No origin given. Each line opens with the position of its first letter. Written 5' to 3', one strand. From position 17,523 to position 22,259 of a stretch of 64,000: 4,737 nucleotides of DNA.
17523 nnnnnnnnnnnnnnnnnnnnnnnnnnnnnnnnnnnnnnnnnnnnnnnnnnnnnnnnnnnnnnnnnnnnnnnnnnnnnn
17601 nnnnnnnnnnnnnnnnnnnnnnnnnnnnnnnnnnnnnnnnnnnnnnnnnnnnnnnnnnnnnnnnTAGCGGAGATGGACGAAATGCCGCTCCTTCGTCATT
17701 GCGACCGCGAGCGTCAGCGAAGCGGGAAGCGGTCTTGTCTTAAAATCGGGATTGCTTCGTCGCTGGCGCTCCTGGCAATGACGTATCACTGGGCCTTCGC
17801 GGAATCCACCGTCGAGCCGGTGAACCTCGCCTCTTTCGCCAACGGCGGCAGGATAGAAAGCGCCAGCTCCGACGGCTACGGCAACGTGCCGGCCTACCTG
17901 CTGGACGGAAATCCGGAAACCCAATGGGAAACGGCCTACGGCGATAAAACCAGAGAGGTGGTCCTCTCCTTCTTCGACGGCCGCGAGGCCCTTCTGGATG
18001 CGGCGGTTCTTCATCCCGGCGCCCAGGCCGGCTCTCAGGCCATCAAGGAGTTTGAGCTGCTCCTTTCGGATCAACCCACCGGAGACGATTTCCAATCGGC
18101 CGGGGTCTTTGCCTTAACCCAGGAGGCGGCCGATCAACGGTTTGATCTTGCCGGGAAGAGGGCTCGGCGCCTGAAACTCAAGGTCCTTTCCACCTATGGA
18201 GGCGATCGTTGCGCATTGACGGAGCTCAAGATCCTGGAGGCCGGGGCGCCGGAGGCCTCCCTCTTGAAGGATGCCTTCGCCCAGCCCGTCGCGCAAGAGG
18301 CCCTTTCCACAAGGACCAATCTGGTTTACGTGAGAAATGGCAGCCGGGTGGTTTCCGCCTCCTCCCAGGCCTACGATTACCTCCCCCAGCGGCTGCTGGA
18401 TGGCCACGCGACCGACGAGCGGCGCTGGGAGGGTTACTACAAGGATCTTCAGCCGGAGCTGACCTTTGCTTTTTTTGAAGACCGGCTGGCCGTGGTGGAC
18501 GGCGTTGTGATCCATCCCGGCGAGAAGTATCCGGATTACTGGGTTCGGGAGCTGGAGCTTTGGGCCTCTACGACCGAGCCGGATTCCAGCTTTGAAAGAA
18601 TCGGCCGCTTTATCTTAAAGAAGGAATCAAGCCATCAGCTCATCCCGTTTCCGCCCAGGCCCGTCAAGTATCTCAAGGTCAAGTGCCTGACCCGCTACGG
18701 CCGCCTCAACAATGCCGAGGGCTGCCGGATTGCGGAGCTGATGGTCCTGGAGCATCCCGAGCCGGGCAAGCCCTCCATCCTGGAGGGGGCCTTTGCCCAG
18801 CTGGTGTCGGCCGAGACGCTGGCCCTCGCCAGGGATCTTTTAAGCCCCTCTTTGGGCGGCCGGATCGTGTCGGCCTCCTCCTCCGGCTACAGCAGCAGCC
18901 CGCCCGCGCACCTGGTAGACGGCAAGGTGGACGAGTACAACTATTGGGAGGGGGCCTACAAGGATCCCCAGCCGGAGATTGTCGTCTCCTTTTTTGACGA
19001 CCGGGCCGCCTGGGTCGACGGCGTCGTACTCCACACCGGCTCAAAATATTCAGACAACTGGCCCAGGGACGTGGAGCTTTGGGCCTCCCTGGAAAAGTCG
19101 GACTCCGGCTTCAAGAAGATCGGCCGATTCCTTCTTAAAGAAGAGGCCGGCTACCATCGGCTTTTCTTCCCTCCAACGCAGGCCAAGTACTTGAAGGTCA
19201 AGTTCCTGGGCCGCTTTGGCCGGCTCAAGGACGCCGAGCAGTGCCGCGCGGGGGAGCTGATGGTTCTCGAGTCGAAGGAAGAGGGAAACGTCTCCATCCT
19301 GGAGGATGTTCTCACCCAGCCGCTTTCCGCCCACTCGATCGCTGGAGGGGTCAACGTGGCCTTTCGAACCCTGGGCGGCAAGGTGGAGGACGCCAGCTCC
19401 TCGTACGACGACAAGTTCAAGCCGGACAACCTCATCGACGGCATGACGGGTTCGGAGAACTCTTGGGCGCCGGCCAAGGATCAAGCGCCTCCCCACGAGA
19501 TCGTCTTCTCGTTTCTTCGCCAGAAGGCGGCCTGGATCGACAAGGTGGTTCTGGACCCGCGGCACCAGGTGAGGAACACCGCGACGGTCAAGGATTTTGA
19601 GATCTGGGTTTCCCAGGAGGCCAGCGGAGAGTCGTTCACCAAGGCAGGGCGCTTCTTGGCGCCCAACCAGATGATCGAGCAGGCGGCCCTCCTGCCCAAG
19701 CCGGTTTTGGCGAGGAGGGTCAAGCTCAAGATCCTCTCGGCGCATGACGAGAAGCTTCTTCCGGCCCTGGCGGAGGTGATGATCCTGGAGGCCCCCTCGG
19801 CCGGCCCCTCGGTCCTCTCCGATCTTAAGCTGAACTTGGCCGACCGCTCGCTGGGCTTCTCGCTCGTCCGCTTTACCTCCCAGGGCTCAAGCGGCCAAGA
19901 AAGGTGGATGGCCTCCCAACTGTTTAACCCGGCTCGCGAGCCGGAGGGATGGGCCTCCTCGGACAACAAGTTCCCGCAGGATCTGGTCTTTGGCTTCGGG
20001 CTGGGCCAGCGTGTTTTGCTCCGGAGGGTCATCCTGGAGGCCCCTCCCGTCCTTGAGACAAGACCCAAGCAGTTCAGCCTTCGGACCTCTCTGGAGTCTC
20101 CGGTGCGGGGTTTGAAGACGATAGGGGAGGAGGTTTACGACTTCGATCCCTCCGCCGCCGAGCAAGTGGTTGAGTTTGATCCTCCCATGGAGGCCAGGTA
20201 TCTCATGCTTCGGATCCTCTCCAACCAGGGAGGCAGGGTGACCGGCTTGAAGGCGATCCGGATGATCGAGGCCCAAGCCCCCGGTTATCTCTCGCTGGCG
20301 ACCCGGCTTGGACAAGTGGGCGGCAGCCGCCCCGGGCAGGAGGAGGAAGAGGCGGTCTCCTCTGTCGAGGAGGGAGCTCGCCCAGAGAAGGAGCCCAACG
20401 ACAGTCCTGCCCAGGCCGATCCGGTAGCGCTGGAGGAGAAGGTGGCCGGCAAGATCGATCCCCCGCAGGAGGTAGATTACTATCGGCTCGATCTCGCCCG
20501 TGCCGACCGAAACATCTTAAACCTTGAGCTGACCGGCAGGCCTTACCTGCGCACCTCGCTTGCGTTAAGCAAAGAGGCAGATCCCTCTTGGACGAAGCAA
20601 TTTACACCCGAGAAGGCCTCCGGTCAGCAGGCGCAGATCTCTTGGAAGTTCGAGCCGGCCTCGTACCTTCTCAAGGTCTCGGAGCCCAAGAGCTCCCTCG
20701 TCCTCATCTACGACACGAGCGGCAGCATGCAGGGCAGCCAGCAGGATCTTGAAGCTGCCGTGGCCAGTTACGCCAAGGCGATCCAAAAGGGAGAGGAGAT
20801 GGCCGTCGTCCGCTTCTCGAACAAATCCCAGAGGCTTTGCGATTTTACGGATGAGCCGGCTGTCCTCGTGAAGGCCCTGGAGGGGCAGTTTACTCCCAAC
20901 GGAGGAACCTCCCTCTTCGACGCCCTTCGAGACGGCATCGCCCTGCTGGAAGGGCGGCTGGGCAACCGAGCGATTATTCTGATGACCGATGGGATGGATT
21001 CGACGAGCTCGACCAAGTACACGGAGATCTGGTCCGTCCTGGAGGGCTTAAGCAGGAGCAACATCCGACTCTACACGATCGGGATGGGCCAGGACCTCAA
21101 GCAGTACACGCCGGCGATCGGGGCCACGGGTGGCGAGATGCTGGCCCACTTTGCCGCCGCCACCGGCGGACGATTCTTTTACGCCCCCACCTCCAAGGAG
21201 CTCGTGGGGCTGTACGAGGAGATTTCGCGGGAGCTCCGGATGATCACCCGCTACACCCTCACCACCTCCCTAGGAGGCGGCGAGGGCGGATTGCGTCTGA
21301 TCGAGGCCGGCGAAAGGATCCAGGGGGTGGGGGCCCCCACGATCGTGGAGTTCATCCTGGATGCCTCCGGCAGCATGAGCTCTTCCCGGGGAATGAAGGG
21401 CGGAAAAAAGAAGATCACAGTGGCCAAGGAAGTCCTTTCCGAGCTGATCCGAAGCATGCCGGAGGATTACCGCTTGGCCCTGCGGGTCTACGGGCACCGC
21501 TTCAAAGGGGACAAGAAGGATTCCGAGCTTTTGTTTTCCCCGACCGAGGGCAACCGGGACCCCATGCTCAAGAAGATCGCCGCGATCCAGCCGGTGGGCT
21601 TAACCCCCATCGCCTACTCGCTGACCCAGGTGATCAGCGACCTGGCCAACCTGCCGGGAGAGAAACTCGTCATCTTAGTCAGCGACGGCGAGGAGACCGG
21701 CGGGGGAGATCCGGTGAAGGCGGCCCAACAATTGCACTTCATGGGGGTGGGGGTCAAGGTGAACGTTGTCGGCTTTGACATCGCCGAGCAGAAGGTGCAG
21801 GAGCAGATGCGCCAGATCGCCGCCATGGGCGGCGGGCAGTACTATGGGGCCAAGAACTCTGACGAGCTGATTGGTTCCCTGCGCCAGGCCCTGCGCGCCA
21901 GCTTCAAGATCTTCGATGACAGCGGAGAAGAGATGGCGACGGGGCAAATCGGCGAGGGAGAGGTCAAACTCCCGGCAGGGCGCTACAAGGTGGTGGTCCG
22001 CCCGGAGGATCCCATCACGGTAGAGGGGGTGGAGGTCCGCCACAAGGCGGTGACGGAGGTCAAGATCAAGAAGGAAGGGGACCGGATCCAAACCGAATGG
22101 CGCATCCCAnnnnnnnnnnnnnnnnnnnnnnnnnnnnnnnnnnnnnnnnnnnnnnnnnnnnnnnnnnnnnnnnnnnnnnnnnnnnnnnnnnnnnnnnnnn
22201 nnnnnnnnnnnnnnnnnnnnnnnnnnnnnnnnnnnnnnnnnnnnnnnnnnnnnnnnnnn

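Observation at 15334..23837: Operon of secreted proteins: Cys-to-Ser transglutaminase-like protein, giant 5x discoidin / PPC / 2x vWA protein, lipoprotein and hypothetical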

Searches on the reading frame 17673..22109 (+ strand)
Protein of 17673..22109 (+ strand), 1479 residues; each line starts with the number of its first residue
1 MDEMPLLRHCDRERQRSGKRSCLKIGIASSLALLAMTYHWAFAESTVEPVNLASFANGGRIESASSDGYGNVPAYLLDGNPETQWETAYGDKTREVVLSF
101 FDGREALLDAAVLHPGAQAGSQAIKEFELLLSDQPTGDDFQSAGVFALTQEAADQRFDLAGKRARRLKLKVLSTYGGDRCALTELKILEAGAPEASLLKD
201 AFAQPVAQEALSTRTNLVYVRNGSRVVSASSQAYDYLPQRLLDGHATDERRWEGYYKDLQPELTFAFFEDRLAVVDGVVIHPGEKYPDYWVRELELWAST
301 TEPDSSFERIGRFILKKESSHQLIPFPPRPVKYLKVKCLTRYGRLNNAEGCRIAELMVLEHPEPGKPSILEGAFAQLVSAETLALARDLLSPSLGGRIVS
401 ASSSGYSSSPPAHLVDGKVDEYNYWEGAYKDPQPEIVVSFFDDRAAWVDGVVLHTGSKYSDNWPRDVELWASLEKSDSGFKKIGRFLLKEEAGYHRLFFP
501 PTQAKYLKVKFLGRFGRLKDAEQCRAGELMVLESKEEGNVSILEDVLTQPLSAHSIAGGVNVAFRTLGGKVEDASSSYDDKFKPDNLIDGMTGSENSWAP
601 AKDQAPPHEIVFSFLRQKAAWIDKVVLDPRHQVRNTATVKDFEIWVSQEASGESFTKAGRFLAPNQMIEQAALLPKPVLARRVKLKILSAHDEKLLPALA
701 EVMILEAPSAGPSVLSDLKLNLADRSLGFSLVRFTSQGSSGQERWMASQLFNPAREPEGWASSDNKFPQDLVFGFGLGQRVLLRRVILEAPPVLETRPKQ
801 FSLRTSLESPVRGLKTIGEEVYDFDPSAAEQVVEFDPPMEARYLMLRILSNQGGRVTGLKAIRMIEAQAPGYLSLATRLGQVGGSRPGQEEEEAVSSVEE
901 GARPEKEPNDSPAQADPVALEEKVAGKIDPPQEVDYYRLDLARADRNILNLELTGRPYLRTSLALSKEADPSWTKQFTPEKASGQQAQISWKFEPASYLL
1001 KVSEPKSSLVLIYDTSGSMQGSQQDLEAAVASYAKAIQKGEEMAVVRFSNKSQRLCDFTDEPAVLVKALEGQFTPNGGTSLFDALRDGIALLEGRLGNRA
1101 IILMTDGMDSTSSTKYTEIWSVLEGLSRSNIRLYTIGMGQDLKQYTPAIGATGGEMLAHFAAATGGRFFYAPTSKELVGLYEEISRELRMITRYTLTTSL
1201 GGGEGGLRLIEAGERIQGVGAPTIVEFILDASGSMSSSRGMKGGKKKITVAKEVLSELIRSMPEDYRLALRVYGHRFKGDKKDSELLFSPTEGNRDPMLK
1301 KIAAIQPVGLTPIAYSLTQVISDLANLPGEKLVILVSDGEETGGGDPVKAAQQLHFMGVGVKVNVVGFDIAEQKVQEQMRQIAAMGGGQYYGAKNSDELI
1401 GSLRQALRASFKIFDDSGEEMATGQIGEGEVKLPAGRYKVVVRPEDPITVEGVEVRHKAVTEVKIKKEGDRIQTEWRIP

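Call 4: search_protein_families(library=pfam, proteins=[window:17673-22109:+], max_evalue=0.01)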
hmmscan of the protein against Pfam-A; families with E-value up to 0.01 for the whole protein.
window:17673-22109:+ (1479 aa): 9 families
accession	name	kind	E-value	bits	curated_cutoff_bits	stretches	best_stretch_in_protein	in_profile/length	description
PF00754.31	F5_F8_type_C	-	8e-41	139.6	28.2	4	574-693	4-118/127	F5/8 type C domain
PF00092.34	VWA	-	1.5e-21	77.9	23.8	2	1227-1399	4-168/174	von Willebrand factor type A domain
PF13519.12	VWA_2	-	4.5e-21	75.9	27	2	1009-1107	1-106/107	von Willebrand factor type A domain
PF07738.19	Sad1_UNC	-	1.5e-14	54.6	22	0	121-186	57-127/132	Sad1 / UNC-like C-terminal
PF13768.12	VWA_3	-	1e-12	48.8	27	2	1008-1144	2-139/155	von Willebrand factor type A domain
PF05762.20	VWA_CoxE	-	4.8e-08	33.1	26.4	1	1006-1135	56-184/222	VWA domain containing CoxE-like protein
PF03853.21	YjeF_N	-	0.00054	20.4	24.9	0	1314-1388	9-83/169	YjeF-related protein N-terminus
PF01834.22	XRCC1_N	-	0.00098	19.6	21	0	60-100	8-49/148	XRCC1 N terminal domain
PF09967.15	DUF2201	-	0.0048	17.5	26.4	0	1009-1086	1-73/123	VWA-like domain (DUF2201)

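Call 5: search_protein_families(library=ncbifam, proteins=[window:17673-22109:+], max_evalue=0.01)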
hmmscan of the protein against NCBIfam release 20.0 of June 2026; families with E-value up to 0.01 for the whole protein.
window:17673-22109:+ (1479 aa): 6 families
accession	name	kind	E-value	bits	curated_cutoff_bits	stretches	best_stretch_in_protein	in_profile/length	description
TIGR03436.1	acidobact_VWFA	subfamily_domain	4.8e-23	82.1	81.25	1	1002-1190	69-284/324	VWA domain-containing protein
NF047508.1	VWA_BatA_Lepto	exception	1.6e-12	47.1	380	2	1227-1401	93-264/315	VWA domain-containing protein BatA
TIGR02442.1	Cob-chelat-sub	hypoth_equivalog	5.9e-10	38.2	779.45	2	1224-1391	474-638/641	putative cobaltochelatase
NF047619.1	NADase_discoid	domain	1.4e-07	31.7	38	1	65-180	7-121/130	NADase-type glycan-binding domain-containing protein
TIGR03788.1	marine_srt_targ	equivalog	7.8e-07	27.9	551.65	1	1006-1140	271-407/629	marine proteobacterial sortase target protein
TIGR00868.1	hCaCC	subfamily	0.00055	17.8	900.85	1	995-1186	295-475/863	calcium-activated chloride channel protein 1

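Call 47: find_homologous_proteins(query=window:17682-22109:+)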
Query window:17682-22109:+ (1476 aa): 5 proteins with E <= 0.001 among 8000 candidates.
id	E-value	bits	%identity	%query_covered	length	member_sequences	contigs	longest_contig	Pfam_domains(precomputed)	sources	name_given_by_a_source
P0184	0.0e+0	3247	100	98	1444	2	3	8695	PF13768.13,PF00754.32,PF07738.20,PF22633.4,PF00092.35,PF13519.13,PF05762.21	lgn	-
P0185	7.3e-159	549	30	96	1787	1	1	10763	PF13768.13,PF00754.32,PF22633.4,PF13519.13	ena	-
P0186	1.2e-142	495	28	96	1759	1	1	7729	PF13768.13,PF00754.32,PF22633.4,PF13519.13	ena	-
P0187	1.4e-93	333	28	59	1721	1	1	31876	PF13768.13,PF00754.32,PF07738.20,PF00092.35,PF13519.13,PF05762.21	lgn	-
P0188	5.0e-64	235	28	60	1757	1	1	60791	PF00092.35,PF13519.13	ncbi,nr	ncbi:MAG: VWA domain-containing protein [Gammaproteobacteria bacterium]|nr:VWA domain-containing pro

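Call 48: search_protein_families(library=padloc, proteins=[window:17682-22109:+], max_evalue=0.01)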
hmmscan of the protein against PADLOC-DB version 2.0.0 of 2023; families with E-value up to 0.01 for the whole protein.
window:17682-22109:+ (1476 aa): 0 families

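Call 49: find_encoding_contigs(protein=P0187, flank=8000, max_places=1)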
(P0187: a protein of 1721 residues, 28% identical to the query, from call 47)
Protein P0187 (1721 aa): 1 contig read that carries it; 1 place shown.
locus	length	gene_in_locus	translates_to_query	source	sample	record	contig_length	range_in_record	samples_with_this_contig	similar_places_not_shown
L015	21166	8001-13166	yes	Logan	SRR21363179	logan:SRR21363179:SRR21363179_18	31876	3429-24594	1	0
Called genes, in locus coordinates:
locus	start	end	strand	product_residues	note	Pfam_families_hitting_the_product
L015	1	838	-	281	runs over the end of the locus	PF03815:LCCL, PF08642:Rxt3 (faint)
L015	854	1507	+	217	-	PF00072:Response_reg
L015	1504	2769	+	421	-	PF17785:PUA_3, PF10672:Methyltrans_SAM, PF01728:FtsJ (weak), PF06325:PrmA (weak), PF03602:Cons_hypoth95, PF05175:MTS, PF13847:Methyltransf_31, PF13649:Methyltransf_25, +1 more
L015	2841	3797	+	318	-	-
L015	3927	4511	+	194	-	PF02985:HEAT (faint), PF13513:HEAT_EZ (faint), PF13646:HEAT_2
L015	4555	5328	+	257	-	PF07596:SBP_bac_10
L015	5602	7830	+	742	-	PF00069:Pkinase, PF07714:PK_Tyr_Ser-Thr, PF03109:ABC1 (weak)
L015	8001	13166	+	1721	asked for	PF00754:F5_F8_type_C (faint), PF07738:Sad1_UNC (faint), PF00092:VWA, PF05762:VWA_CoxE (weak), PF13519:VWA_2, PF13768:VWA_3 (weak)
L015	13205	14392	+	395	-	PF13176:TPR_7 (faint), PF13181:TPR_8 (faint), PF13424:TPR_12, PF13424:TPR_12, PF24885:TPR_NPHP3, PF13424:TPR_12, PF00515:TPR_1 (weak), PF07719:TPR_2 (weak), +7 more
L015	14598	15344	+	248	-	PF00512:HisKA (faint), PF02518:HATPase_c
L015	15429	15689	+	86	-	-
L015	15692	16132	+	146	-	-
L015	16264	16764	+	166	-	PF05974:DUF892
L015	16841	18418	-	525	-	PF00890:FAD_binding_2 (faint), PF01266:DAO, PF12831:FAD_oxidored (weak), PF13450:NAD_binding_8 (weak), PF00355:Rieske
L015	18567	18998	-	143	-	-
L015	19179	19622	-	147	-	-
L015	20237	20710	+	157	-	-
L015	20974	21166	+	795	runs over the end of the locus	PF00072:Response_reg, PF00989:PAS, PF08448:PAS_4, PF13426:PAS_9, PF00989:PAS, PF13426:PAS_9, PF24820:Diguanyl_cycl_sensor, PF00512:HisKA, +5 more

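Call 50: find_encoding_contigs(protein=P0188, flank=8000, max_places=1)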
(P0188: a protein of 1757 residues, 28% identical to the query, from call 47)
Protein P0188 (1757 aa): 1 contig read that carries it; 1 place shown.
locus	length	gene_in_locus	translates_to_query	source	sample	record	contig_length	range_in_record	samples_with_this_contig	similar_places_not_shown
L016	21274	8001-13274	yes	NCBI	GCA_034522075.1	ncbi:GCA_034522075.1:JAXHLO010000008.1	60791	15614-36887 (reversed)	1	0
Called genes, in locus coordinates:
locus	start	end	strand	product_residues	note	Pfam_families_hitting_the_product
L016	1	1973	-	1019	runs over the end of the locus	PF00873:ACR_tran, PF02355:SecD_SecF_C (weak)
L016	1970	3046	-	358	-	PF25876:HH_MFP_RND (weak), PF25944:Beta-barrel_RND (weak), PF25954:Beta-barrel_RND_2, PF25975:CzcB_C (faint), PF25989:YknX_C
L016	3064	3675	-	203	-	PF00440:TetR_N, PF13977:TetR_C_6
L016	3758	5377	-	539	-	PF00732:GMC_oxred_N, PF00890:FAD_binding_2 (faint), PF05834:Lycopene_cycl (weak), PF05199:GMC_oxred_C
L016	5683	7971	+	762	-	PF01841:Transglut_core (weak)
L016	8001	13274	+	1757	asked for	PF00092:VWA (weak), PF13519:VWA_2 (weak)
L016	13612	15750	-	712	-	PF07715:Plug, PF00593:TonB_dep_Rec_b-barrel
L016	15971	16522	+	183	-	PF01978:TrmB (weak), PF01047:MarR, PF12802:MarR_2, PF13463:HTH_27 (weak), PF09339:HTH_IclR (faint)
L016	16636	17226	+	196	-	PF02627:CMD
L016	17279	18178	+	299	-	PF01758:SBF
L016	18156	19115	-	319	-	PF00685:Sulfotransfer_1, PF13469:Sulfotransfer_3 (weak)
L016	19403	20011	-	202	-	PF02798:GST_N, PF13417:GST_N_3, PF13409:GST_N_2, PF00043:GST_C (weak)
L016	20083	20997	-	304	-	PF00682:HMGL-like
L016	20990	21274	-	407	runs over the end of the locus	PF02515:CoA_transf_3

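Call 51: find_encoding_contigs(protein=P0185, flank=8000, max_places=1)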
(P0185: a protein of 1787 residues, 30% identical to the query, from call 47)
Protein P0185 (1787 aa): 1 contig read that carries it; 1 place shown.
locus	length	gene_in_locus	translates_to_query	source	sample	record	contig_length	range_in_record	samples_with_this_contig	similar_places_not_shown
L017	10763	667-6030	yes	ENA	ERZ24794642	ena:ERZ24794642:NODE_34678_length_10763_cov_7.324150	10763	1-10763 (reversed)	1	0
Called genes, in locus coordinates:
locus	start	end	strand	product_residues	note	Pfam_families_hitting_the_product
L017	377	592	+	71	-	-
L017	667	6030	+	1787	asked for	PF00754:F5_F8_type_C (faint), PF22633:F5_F8_type_C_2 (faint), PF13519:VWA_2 (faint), PF13768:VWA_3 (faint)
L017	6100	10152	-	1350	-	PF17957:Big_7 (weak), PF08238:Sel1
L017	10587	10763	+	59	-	?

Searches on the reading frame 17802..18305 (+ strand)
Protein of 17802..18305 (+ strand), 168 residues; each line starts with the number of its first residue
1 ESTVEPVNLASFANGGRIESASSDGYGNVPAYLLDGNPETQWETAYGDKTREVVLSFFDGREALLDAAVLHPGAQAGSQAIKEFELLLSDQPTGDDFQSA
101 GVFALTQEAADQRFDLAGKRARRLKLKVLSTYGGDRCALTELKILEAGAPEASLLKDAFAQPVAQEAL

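Call 22: search_protein_families(library=pfam, proteins=[window:17802-18305:+], max_evalue=1)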
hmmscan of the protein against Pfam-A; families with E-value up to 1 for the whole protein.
seq(168 aa): 3 families
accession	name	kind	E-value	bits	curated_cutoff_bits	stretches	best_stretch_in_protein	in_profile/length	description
PF00754.31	F5_F8_type_C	-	4e-09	37.1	28.2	1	20-139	3-123/127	F5/8 type C domain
PF07738.19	Sad1_UNC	-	0.0042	17.6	22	1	77-143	56-127/132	Sad1 / UNC-like C-terminal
PF22633.2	F5_F8_type_C_2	-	0.08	14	27.8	1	33-126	2-91/91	NedA-like, galactose-binding domain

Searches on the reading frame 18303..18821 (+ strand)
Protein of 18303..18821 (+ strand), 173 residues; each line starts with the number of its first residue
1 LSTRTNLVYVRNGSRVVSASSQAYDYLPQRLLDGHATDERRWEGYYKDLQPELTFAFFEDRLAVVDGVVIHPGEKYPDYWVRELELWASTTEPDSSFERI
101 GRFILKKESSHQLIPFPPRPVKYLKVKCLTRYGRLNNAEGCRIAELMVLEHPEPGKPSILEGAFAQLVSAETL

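Call 22: search_protein_families(library=pfam, proteins=[window:18303-18821:+], max_evalue=1)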
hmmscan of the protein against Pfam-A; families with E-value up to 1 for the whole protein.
seq(173 aa): 2 families
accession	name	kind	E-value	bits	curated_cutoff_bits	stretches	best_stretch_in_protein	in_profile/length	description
PF00754.31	F5_F8_type_C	-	0.00015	22.3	28.2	1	17-134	2-115/127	F5/8 type C domain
PF07738.19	Sad1_UNC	-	0.012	16.1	22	1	81-134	60-117/132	Sad1 / UNC-like C-terminal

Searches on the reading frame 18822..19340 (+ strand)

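Call 22: search_protein_families(library=pfam, proteins=[window:18822-19340:+], max_evalue=1)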
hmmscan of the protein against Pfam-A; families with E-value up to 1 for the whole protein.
seq(173 aa): 1 family
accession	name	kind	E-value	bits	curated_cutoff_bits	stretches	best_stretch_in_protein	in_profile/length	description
PF00754.31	F5_F8_type_C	-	3.8e-07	30.7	28.2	1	16-130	2-114/127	F5/8 type C domain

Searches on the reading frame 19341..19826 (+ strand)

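Call 22: search_protein_families(library=pfam, proteins=[window:19341-19826:+], max_evalue=1)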
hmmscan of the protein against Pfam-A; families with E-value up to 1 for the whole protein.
seq(162 aa): 3 families
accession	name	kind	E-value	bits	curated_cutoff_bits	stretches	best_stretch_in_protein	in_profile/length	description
PF00754.31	F5_F8_type_C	-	6.3e-12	46.2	28.2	1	18-138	4-119/127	F5/8 type C domain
PF07738.19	Sad1_UNC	-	0.0041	17.6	22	1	80-138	57-118/132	Sad1 / UNC-like C-terminal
PF12258.13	Microcephalin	-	0.2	11.3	25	1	19-43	185-207/391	Microcephalin protein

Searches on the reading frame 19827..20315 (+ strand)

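Call 22: search_protein_families(library=pfam, proteins=[window:19827-20315:+], max_evalue=1)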
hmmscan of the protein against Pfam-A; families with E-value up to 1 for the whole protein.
seq(163 aa): 2 families
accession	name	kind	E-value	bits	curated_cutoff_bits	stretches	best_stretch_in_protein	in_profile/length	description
PF00754.31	F5_F8_type_C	-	3.5e-06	27.6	28.2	1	21-136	6-119/127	F5/8 type C domain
PF07738.19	Sad1_UNC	-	0.057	13.9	22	1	59-137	35-118/132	Sad1 / UNC-like C-terminal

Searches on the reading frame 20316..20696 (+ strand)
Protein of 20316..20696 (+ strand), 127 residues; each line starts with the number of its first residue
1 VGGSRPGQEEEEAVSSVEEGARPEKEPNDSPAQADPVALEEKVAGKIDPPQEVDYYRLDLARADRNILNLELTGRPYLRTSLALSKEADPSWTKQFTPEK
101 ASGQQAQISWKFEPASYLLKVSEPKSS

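Call 22: search_protein_families(library=pfam, proteins=[window:20316-20696:+], max_evalue=1)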
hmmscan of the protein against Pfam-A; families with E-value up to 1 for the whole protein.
seq(127 aa): 0 families

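Call 33: search_solved_structures(query=window:20316-20696:+, max_evalue=10, show_alignments=3)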
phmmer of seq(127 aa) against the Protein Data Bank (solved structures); distinct sequences matched with E-value up to 10: 0.
